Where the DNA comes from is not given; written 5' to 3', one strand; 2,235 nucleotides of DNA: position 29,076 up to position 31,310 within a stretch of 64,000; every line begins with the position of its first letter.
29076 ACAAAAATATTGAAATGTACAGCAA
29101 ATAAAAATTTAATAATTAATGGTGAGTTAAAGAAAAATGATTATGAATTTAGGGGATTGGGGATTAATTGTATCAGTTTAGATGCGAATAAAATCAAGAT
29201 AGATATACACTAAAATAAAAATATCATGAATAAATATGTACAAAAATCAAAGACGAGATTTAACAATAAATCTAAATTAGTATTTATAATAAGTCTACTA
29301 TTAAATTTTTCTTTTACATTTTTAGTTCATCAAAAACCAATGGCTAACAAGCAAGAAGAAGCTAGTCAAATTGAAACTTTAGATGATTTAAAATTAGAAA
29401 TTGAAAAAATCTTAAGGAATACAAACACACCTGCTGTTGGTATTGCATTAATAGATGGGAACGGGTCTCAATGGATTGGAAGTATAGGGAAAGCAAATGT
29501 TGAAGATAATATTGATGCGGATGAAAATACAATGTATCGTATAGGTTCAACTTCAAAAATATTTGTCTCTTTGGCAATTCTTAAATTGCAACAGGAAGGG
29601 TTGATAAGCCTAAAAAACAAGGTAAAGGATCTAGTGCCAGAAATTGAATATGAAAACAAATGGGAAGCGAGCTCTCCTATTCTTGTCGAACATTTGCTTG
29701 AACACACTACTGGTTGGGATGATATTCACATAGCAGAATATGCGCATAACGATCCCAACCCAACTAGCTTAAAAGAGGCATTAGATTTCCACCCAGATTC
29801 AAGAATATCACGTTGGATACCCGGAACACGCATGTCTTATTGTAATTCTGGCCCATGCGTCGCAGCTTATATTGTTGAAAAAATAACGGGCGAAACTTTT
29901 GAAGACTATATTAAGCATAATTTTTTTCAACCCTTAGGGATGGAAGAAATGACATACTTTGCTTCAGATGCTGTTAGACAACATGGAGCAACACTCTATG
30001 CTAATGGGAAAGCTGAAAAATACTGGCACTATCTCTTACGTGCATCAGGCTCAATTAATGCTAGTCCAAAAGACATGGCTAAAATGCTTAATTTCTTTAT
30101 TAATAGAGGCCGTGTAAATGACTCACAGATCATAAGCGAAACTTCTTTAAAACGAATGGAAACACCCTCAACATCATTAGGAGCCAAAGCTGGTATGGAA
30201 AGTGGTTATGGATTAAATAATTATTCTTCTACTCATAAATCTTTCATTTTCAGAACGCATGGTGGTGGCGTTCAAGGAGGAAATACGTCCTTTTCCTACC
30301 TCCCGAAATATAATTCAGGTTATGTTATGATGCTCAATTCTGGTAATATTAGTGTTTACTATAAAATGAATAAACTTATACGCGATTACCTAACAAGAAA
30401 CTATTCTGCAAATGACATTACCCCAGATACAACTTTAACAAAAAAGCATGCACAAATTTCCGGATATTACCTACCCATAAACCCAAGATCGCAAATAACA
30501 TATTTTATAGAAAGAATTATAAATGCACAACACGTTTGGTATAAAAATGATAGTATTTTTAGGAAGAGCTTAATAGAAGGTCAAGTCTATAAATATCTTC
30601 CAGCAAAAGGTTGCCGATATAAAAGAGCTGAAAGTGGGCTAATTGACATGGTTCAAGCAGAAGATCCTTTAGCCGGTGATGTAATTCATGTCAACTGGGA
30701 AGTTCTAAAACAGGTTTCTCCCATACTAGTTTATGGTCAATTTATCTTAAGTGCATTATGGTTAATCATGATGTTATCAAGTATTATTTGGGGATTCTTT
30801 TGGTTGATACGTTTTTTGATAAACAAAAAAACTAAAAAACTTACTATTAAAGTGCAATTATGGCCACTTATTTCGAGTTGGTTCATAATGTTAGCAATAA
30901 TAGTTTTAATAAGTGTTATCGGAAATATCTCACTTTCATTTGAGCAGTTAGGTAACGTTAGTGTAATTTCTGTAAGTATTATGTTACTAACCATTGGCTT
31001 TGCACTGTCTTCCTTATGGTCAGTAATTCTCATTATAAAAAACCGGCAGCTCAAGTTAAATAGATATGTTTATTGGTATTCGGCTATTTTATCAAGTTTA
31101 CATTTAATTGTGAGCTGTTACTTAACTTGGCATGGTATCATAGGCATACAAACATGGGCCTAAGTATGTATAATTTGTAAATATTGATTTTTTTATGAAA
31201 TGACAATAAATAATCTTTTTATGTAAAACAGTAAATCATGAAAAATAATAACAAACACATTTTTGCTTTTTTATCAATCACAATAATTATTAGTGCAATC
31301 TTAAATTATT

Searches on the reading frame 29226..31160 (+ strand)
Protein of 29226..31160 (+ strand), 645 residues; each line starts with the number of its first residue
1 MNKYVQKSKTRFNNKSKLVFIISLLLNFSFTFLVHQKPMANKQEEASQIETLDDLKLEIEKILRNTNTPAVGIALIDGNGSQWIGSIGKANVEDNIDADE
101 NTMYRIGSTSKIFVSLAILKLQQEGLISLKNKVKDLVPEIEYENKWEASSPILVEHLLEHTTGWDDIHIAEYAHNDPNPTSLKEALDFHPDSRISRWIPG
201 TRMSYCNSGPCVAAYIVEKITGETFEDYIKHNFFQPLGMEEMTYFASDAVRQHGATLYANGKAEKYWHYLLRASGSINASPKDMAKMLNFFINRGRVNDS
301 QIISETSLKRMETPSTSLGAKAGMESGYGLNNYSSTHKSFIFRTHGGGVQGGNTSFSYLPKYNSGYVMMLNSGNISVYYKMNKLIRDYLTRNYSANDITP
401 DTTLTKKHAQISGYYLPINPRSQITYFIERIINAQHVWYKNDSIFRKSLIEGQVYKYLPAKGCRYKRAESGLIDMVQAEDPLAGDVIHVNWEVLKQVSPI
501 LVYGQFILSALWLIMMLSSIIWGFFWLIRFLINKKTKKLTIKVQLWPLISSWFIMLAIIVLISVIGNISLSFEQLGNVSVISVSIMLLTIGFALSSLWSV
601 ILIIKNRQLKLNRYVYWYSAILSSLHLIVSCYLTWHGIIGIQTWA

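Call 3: search_protein_families(library=pfam, proteins=[window:29226-31160:+], max_evalue=0.01)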
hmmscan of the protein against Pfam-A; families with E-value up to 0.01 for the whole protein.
window:29226-31160:+ (645 aa): 1 family
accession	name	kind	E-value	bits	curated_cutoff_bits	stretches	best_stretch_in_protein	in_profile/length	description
PF00144.29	Beta-lactamase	-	4.5e-46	158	27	1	61-374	7-312/329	Beta-lactamase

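Call 6: search_protein_families(library=ncbifam, proteins=[window:29226-31160:+], max_evalue=0.01)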
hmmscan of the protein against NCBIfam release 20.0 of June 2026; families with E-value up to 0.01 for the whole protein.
window:29226-31160:+ (645 aa): 35 families (the best 25 are shown)
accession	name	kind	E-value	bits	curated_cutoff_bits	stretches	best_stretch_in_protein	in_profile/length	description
NF007943.0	PRK10662.1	equivalog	2.7e-20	72.3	266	1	27-390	8-374/380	D-alanyl-D-alanine-carboxypeptidase/endopeptidase AmpH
NF033085.1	bla_class_C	equivalog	3.1e-15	55.9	415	1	57-297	10-240/356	class C beta-lactamase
NF038238.1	blaBUT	exception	1e-12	47.9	850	1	20-300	6-268/383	BUT family class C beta-lactamase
NF012173.1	CMY2-MIR-ACT-EC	exception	1.1e-12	47.5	680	1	53-302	30-268/380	CMY2/MIR/ACT/EC family class C beta-lactamase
NF052559.1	MthAcHydAcmB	equivalog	3e-11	42.7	550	1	64-261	20-230/391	methyl acetate hydrolase AcmB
NF041666.1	ampC_Ecan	exception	3.8e-11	42.5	860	1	50-298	27-264/381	CMY2-MIR-ACT-EC family cephalosporin-hydrolyzing class C beta-lactamase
NF009622.0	PRK13128.1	equivalog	6.2e-11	41.5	443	1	85-351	39-293/518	D-aminopeptidase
NF002968.0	PRK03642.1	equivalog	7e-11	41.6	385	1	88-243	82-241/432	penicillin binding protein PBP4B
NF000397.2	blaACC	exception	1.8e-10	40.4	850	1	35-249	17-214/385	ACC family cephalosporin-hydrolyzing class C beta-lactamase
NF038089.1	blaYRC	exception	2.1e-10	40.1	870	1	62-301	39-267/381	YRC family class C beta-lactamase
NF041665.1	blaPSZ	exception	3.1e-10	39.6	850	1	59-302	35-267/379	PSZ family class C beta-lactamase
NF000385.4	blaACT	exception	3.7e-10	39.4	810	1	24-303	10-269/380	ACT family cephalosporin-hydrolyzing class C beta-lactamase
NF000191.1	CMY2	exception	1.1e-09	37.6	800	1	53-301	30-267/381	CMY-2 family class C beta-lactamase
NF038366.1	blaSFDC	exception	1.3e-09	37.6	840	1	56-302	33-268/382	SFDC family class C beta-lactamase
NF040478.1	blaLAQ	exception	1.3e-09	37.5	850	1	59-301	35-266/380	LAQ family class C beta-lactamase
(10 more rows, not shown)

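Call 8: search_solved_structures(query=window:29226-31160:+, max_evalue=1e-8)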
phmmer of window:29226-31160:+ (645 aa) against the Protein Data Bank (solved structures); distinct sequences matched with E-value up to 1e-8: 20.
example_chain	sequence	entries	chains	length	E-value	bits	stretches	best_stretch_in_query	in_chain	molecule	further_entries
2qmi_A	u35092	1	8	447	3.1e-27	98.2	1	59-376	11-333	Pbp related beta-lactamase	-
7spn_A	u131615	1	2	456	1.6e-23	85.9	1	59-373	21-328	IS11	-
9sn1_A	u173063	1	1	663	2.3e-18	68.9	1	65-377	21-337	Beta-lactamase family protein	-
6kjh_A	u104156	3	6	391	1.1e-16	63.3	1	101-311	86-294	Putative beta-lactamase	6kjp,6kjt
6kjj_A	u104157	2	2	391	3e-16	62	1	101-311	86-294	Putative beta-lactamase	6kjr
3tg9_A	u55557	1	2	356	8.3e-16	60.5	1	74-260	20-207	Penicillin-binding protein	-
6kjq_A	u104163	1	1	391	2e-15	59.2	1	101-311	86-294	Putative beta-lactamase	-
4y7p_A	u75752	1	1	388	2.6e-14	55.5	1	23-352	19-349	Alkaline D-peptidase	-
4gdn_A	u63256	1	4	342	7e-14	54.1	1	59-373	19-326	Protein flp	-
9s7k_A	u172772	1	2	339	6.3e-13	50.9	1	73-354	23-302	D-alanyl-D-alanine carboxypeptidase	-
3o3v_A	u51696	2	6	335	4.3e-12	48.2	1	63-261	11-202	beta-lactamase | ClbP peptidase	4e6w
4e6x_A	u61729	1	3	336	4.3e-12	48.2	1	63-261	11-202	ClbP peptidase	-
7ul6_A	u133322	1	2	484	6.8e-12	47.5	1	59-261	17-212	Beta-lactamase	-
7mdc_A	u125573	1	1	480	7.5e-12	47.4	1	59-261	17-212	Beta-lactamase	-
7mde_A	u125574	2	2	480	2e-11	46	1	59-261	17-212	Beta-lactamase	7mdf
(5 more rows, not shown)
